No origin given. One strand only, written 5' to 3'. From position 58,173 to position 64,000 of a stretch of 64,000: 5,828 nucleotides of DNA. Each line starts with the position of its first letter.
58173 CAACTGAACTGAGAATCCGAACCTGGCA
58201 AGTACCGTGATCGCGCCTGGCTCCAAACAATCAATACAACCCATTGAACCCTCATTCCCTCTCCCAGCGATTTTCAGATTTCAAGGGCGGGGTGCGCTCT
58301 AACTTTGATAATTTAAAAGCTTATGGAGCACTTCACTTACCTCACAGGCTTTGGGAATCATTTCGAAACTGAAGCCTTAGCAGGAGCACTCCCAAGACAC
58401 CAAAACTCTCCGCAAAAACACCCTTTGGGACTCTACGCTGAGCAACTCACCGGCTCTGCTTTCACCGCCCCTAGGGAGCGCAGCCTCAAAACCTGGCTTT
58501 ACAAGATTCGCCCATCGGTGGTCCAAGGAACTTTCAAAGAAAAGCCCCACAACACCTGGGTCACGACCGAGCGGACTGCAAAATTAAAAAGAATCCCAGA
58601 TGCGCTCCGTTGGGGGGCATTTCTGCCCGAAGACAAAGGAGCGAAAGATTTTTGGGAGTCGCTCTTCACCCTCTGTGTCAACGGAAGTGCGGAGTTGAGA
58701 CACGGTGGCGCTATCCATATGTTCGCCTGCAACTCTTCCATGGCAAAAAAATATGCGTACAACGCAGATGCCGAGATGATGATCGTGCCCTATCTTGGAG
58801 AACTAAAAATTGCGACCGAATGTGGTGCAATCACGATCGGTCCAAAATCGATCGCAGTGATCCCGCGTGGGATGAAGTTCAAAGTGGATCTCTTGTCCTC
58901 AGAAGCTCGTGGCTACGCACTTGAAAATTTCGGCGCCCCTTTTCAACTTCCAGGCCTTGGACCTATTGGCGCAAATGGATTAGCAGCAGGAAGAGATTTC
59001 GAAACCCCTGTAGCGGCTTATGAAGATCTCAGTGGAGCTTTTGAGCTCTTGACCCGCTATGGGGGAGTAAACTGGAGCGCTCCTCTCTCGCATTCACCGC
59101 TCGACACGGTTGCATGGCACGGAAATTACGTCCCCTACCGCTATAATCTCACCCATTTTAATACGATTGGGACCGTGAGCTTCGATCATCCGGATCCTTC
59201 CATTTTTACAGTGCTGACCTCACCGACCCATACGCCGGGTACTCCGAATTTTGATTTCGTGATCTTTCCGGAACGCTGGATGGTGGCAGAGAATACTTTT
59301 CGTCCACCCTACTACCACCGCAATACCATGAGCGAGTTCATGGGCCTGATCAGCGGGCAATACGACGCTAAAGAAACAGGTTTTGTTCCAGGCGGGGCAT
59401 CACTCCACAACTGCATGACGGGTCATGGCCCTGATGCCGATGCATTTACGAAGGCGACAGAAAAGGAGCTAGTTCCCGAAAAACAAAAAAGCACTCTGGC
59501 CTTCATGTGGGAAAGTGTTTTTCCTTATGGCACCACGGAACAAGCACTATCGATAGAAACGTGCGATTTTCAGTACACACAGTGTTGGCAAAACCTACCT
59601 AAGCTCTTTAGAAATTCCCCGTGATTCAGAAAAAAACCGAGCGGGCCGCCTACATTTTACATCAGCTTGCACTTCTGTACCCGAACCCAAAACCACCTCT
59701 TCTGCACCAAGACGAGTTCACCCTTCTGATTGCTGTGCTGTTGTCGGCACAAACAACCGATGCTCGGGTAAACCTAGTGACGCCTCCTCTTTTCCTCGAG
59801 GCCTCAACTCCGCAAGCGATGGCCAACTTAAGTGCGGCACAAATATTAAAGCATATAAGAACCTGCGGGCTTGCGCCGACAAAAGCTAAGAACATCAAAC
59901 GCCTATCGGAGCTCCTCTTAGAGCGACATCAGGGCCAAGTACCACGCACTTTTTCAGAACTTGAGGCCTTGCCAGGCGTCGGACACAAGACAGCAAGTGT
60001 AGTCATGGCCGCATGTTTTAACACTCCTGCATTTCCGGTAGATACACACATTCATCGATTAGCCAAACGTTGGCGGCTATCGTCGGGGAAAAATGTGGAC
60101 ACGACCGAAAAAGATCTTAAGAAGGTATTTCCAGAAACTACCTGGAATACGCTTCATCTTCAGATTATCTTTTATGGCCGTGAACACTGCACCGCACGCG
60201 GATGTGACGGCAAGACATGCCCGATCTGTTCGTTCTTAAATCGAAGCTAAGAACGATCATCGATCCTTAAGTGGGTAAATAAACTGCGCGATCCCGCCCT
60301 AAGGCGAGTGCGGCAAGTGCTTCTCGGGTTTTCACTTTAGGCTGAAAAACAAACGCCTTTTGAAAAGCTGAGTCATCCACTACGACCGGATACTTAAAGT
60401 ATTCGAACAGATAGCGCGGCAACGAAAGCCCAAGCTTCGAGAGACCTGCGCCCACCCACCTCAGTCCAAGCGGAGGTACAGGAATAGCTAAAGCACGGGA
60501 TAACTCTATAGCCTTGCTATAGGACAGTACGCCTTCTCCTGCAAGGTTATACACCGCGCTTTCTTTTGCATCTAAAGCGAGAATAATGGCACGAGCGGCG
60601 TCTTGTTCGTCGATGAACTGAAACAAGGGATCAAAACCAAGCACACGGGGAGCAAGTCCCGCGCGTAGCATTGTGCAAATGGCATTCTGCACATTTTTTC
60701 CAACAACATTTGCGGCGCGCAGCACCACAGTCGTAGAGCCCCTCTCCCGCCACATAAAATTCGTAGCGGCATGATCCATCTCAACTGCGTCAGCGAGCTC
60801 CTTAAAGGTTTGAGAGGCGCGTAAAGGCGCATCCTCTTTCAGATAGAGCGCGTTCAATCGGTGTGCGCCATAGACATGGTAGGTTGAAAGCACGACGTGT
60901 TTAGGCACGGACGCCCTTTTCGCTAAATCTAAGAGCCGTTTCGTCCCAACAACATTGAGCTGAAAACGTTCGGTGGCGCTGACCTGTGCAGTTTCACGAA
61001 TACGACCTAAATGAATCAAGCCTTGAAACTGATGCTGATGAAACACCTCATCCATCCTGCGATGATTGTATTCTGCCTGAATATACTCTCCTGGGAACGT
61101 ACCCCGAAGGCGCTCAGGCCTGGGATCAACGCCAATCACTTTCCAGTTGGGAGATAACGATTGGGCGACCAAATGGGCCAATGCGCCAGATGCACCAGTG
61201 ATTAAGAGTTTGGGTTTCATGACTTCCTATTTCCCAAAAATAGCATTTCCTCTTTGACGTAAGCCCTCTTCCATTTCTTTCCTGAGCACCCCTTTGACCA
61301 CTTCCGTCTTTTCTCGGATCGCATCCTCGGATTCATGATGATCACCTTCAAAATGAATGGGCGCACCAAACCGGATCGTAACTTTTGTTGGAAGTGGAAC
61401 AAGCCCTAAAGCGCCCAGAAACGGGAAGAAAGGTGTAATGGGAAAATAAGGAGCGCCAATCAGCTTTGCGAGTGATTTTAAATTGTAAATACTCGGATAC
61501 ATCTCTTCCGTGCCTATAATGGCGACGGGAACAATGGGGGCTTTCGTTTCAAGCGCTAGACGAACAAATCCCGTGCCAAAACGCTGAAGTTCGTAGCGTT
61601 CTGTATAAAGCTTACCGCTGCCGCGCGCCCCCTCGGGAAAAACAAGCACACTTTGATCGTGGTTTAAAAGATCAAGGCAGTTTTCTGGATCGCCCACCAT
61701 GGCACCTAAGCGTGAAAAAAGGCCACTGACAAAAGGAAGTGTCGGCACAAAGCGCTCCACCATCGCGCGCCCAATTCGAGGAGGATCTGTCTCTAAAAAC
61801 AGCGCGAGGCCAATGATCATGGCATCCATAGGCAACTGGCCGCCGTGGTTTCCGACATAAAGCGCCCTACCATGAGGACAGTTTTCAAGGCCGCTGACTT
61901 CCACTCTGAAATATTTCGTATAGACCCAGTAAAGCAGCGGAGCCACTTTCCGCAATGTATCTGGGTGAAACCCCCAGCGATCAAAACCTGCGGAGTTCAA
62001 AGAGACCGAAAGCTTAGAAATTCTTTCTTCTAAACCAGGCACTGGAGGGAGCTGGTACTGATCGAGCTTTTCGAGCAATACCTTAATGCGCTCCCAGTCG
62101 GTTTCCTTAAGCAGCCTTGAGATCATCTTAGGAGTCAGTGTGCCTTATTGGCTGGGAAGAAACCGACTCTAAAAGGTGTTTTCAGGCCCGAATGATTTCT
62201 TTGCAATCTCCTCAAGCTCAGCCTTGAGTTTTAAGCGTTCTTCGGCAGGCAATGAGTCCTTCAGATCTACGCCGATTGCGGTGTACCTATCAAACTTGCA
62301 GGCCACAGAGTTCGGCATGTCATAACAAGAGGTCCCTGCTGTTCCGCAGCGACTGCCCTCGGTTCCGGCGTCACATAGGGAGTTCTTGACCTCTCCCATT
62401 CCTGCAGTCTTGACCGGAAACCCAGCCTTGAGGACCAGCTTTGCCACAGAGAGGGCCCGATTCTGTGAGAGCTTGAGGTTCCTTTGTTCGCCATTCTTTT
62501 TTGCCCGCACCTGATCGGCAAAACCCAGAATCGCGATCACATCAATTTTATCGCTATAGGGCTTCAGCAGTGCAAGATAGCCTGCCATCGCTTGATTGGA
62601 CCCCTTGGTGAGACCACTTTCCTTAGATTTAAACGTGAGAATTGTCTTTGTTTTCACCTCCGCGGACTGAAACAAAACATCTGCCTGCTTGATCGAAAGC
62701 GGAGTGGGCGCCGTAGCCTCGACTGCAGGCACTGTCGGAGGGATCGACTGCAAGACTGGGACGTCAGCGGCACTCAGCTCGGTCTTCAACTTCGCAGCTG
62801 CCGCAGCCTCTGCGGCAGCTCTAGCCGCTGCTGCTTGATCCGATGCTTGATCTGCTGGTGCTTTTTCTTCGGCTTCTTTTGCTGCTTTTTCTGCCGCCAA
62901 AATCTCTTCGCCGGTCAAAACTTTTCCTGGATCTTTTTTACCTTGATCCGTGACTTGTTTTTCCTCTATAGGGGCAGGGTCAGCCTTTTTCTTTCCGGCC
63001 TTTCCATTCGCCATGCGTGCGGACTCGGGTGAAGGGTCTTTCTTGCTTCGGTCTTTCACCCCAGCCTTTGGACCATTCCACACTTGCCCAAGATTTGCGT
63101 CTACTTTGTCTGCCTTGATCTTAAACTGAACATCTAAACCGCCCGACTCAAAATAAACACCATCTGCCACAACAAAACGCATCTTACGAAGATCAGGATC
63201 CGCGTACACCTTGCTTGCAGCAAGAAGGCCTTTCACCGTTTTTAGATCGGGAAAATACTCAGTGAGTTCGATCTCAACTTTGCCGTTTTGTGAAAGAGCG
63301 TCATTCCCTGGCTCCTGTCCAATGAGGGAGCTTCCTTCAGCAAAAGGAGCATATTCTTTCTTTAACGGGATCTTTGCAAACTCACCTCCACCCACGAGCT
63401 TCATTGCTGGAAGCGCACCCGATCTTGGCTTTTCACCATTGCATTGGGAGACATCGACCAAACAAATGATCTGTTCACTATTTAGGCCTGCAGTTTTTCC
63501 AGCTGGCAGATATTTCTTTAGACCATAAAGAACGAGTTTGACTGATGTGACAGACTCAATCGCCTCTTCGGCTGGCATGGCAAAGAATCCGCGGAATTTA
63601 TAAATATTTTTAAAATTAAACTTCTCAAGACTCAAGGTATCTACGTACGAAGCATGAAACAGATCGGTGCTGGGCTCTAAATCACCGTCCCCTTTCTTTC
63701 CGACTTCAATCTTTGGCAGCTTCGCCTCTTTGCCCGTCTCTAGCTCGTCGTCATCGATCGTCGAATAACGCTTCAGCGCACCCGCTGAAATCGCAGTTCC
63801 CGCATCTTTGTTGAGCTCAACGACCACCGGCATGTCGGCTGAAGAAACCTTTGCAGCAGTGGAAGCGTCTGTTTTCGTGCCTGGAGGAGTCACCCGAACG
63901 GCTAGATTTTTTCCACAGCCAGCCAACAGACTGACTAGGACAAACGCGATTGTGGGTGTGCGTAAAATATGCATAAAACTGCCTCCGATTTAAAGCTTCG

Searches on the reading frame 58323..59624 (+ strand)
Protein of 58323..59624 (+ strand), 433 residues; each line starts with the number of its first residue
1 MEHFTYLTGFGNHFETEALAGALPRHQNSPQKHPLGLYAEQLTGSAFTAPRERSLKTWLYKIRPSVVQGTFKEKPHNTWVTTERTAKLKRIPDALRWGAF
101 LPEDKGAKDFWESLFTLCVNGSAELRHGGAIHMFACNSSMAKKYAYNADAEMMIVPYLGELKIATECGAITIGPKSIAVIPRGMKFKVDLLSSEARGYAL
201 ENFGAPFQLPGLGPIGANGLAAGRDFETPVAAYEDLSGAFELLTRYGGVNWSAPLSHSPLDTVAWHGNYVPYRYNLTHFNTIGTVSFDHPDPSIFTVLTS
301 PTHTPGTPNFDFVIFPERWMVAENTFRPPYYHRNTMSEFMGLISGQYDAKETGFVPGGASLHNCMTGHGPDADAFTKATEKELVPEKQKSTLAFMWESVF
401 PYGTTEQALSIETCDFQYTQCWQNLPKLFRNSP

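Call 78: search_protein_families(library=pfam, proteins=[window:58323-59624:+], max_evalue=0.0001)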
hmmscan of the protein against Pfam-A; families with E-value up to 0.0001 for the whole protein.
window:58323-59624:+ (433 aa): 2 families
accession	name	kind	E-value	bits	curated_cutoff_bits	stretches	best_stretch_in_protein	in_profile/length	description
PF20510.4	HgmA_N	-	4.4e-106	354.6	20.2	1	5-276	1-273/273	Homogentisate 1,2-dioxygenase N-terminal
PF04209.19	HgmA_C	-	2.8e-72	242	21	1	278-427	2-151/153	Homogentisate 1,2-dioxygenase C-terminal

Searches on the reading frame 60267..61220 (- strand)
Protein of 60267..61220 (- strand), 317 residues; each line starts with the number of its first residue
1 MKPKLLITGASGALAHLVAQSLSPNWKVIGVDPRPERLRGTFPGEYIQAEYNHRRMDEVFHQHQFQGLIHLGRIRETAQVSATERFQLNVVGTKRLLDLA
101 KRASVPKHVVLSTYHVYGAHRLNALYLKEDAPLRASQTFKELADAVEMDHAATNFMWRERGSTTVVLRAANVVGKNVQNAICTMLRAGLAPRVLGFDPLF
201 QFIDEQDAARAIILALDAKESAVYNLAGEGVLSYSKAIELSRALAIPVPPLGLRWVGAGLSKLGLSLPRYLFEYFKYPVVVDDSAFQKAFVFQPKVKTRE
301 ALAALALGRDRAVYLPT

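Call 78: search_protein_families(library=pfam, proteins=[window:60267-61220:-], max_evalue=0.0001)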
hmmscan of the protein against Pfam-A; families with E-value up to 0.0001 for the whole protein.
window:60267-61220:- (317 aa): 3 families
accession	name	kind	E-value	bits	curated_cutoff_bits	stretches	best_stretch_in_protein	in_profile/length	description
PF01370.27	Epimerase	-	1.7e-17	64.1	20.9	1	6-227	2-240/240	NAD dependent epimerase/dehydratase family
PF04321.23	RmlD_sub_bind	-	2.1e-06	27.4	27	1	4-188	2-167/287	RmlD substrate binding domain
PF16363.11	GDP_Man_Dehyd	-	1.6e-05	25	27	1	52-139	63-153/332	GDP-mannose 4,6 dehydratase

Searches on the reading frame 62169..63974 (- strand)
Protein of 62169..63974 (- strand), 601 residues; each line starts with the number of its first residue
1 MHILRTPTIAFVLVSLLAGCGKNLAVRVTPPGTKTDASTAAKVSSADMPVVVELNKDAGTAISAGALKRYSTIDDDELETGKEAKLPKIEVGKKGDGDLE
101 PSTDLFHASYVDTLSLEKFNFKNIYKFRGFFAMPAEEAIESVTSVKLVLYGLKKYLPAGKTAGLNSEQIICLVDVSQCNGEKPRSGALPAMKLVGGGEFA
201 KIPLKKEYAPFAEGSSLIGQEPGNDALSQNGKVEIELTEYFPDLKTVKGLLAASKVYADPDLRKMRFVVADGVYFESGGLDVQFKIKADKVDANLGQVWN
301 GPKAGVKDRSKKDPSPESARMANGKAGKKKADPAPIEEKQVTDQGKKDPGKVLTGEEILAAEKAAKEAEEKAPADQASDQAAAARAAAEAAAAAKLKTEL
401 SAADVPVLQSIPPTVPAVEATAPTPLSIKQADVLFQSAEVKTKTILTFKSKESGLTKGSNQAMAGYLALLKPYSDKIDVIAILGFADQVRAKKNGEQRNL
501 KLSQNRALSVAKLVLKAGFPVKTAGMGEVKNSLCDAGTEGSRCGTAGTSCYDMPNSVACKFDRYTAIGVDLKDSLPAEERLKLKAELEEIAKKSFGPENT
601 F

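Call 78: search_protein_families(library=pfam, proteins=[window:62169-63974:-], max_evalue=0.0001)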
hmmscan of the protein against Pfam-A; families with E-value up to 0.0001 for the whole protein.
window:62169-63974:- (601 aa): 1 family
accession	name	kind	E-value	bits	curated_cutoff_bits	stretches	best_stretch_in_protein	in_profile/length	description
PF00691.25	OmpA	-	3.3e-08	34.2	27.2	1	447-530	1-83/98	OmpA family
